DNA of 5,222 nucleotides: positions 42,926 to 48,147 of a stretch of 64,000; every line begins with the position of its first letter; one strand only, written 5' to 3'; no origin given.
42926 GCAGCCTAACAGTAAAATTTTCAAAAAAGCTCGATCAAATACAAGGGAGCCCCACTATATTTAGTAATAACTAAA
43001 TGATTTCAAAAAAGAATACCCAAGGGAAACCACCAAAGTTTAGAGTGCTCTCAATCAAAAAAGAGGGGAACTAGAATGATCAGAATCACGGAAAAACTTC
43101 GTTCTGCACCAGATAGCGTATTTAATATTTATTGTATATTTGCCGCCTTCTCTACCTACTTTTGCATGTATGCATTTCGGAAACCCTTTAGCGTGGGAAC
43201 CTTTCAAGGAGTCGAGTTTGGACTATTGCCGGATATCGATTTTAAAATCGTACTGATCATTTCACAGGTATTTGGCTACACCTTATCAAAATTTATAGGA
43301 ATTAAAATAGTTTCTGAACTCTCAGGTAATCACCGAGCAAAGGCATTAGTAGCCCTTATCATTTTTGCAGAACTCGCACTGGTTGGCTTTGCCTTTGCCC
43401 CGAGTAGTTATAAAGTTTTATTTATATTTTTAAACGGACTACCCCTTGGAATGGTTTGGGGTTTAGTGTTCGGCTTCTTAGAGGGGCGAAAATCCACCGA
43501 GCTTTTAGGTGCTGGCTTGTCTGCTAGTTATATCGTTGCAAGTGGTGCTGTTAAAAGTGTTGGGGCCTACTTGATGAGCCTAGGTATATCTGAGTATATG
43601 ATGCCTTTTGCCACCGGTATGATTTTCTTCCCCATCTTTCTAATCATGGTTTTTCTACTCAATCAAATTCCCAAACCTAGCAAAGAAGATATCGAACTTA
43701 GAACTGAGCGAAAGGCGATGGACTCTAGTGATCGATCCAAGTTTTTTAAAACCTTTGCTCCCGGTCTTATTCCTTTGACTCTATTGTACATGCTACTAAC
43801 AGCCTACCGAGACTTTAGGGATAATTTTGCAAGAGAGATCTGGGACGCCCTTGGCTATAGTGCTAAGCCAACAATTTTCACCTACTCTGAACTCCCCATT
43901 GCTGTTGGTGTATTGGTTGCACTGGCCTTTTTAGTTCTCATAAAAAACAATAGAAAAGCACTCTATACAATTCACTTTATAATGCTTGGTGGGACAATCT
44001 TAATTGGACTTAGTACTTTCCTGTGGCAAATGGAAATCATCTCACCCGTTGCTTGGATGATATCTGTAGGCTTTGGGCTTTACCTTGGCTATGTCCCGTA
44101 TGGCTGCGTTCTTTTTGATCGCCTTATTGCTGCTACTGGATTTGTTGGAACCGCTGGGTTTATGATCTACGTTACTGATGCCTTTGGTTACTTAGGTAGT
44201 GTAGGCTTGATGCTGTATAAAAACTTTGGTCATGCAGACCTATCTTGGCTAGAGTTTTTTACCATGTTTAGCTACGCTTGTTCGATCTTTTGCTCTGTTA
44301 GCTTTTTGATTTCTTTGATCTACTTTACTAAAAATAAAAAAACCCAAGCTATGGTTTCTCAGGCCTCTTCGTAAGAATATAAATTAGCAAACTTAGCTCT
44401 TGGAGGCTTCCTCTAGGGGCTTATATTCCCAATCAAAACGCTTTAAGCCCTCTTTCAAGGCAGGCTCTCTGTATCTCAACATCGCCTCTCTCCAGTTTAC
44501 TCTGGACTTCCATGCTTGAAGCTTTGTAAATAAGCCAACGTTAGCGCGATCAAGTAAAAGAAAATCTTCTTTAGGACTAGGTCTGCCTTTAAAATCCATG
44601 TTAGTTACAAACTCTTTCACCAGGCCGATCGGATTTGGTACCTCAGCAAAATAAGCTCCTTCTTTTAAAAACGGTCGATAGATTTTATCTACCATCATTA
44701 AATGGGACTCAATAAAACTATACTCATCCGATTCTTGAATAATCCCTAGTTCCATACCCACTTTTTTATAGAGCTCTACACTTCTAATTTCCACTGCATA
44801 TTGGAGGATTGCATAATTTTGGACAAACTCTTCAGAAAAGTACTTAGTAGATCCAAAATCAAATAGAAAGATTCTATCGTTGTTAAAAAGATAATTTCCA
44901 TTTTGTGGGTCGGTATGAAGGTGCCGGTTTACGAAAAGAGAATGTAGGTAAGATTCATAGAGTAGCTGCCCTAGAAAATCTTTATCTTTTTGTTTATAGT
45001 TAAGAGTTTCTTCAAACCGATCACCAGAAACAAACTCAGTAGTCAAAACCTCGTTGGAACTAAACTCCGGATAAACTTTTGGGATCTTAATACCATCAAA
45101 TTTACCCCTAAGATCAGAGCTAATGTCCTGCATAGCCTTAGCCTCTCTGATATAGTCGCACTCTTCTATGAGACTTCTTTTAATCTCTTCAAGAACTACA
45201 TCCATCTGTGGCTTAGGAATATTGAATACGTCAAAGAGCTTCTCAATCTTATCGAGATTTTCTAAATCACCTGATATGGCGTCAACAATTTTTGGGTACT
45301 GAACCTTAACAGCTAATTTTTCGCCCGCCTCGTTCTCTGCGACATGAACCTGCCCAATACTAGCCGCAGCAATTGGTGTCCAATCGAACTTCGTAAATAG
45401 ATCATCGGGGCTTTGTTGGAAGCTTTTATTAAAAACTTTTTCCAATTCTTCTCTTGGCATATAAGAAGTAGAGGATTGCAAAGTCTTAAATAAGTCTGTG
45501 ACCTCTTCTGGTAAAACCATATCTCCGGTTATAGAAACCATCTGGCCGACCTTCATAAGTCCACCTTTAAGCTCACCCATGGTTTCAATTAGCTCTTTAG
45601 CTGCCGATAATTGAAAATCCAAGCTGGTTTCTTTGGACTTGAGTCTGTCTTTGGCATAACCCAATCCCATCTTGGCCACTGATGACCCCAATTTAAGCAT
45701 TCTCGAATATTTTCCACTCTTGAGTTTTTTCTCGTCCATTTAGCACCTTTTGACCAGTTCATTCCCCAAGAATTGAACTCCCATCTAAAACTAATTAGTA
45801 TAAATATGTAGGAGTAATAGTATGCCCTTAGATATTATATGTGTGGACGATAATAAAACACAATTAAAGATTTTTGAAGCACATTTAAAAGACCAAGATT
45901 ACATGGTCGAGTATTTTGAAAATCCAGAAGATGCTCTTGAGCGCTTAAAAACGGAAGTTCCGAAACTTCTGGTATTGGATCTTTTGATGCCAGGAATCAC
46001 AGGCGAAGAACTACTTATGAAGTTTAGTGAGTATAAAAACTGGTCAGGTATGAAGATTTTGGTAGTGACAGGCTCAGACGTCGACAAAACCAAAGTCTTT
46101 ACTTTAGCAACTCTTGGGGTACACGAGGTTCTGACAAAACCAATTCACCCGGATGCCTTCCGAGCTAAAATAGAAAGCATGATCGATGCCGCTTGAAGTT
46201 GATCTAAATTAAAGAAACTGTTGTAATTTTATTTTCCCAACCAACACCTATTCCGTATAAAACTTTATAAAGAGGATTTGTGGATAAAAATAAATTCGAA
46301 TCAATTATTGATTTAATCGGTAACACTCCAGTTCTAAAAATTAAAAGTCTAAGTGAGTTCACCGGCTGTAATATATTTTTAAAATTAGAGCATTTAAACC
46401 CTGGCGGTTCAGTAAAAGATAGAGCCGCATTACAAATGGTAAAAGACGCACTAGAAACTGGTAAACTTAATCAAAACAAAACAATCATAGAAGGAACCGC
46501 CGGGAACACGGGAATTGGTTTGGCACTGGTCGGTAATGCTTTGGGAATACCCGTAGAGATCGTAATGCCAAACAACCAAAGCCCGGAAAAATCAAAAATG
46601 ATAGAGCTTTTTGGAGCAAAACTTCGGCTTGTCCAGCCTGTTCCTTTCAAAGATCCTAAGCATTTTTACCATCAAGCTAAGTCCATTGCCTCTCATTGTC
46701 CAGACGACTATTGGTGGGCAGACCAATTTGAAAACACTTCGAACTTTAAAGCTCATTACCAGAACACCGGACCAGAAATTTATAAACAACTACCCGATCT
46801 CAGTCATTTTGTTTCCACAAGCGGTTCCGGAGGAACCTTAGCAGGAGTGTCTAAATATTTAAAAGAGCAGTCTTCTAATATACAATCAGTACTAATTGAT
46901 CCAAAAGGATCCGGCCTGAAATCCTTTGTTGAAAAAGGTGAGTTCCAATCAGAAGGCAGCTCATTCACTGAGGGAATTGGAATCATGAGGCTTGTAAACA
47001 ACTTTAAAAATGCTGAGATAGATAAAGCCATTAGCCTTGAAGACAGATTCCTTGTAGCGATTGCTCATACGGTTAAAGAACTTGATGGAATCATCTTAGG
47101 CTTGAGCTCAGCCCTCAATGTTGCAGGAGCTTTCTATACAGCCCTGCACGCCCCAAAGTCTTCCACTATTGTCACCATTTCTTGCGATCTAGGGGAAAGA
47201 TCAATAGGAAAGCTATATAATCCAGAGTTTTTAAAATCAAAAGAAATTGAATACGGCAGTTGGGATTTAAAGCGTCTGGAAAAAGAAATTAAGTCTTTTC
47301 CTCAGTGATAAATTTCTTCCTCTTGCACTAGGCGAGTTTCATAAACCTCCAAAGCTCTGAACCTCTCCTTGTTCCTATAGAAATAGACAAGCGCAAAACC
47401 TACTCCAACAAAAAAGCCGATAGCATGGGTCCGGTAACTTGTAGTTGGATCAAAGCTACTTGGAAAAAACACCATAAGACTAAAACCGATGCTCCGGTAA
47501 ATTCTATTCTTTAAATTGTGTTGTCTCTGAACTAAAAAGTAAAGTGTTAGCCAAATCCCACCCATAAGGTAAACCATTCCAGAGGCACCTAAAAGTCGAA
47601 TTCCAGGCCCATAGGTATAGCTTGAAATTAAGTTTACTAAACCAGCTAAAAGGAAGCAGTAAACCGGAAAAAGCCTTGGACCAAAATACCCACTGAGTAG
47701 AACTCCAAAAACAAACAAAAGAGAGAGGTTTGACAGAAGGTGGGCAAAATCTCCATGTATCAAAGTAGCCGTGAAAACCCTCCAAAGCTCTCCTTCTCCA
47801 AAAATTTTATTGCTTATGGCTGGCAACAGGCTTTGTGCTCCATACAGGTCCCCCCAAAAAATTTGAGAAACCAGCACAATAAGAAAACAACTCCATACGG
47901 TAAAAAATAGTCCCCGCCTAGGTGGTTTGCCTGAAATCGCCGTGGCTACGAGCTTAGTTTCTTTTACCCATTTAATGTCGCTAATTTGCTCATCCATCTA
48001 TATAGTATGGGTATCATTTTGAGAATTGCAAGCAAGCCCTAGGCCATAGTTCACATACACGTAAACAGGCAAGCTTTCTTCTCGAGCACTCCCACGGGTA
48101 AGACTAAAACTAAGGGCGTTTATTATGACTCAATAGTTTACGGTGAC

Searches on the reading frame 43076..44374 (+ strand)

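Call 36: search_protein_families(library=pfam, proteins=[window:43076-44374:+], max_evalue=0.00001)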
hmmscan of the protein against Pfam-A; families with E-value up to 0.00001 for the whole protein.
window:43076-44374:+ (432 aa): 1 family
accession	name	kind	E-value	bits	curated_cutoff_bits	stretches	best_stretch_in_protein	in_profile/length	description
PF18943.6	DUF5690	-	1.1e-157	525.3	25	1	37-419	1-381/382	Family of unknown function (DUF5690)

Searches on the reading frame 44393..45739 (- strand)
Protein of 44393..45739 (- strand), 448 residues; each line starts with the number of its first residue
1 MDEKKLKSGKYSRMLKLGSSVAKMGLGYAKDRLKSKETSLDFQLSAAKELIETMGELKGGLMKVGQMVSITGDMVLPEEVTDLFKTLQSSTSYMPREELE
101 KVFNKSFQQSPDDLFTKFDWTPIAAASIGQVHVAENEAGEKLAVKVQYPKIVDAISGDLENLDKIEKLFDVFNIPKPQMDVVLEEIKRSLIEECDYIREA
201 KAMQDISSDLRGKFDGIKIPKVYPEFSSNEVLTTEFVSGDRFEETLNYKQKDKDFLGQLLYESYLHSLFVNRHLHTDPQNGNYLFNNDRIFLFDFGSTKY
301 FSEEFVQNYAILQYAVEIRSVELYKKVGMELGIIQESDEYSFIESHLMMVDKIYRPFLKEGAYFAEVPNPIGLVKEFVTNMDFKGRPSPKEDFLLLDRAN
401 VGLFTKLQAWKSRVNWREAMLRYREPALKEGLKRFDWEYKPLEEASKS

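Call 36: search_protein_families(library=pfam, proteins=[window:44393-45739:-], max_evalue=0.00001)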
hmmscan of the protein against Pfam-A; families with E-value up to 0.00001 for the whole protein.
window:44393-45739:- (448 aa): 1 family
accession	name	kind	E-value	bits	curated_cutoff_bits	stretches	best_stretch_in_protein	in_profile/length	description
PF03109.22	ABC1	-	3.8e-57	193.7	22.9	1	87-316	2-232/244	ABC1 atypical kinase-like domain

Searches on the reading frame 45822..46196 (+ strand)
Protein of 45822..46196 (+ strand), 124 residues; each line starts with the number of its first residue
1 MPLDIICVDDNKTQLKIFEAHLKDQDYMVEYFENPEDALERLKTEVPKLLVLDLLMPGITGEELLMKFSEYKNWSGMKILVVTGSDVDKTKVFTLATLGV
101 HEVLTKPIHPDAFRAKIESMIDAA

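Call 36: search_protein_families(library=pfam, proteins=[window:45822-46196:+], max_evalue=0.00001)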
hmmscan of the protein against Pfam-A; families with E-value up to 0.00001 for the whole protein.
window:45822-46196:+ (124 aa): 1 family
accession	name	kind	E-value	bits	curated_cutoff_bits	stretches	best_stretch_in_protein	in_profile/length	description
PF00072.30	Response_reg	-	5.5e-21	75.3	30.2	1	5-117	1-110/111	Response regulator receiver domain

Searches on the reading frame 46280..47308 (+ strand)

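Call 37: search_protein_families(library=pfam, proteins=[window:46280-47308:+], max_evalue=0.00001)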
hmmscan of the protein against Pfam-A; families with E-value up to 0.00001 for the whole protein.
window:46280-47308:+ (342 aa): 1 family
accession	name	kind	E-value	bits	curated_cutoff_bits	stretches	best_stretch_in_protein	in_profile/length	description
PF00291.31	PALP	-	3.7e-64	217.3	35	1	11-303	3-295/295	Pyridoxal-phosphate dependent enzyme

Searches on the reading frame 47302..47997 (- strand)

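Call 37: search_protein_families(library=pfam, proteins=[window:47302-47997:-], max_evalue=0.00001)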
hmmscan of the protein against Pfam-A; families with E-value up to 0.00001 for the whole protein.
window:47302-47997:- (231 aa): 1 family
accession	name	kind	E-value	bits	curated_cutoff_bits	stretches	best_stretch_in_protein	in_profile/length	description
PF01694.28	Rhomboid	-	1.6e-14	54.7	22.6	1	69-207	2-142/143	Rhomboid domain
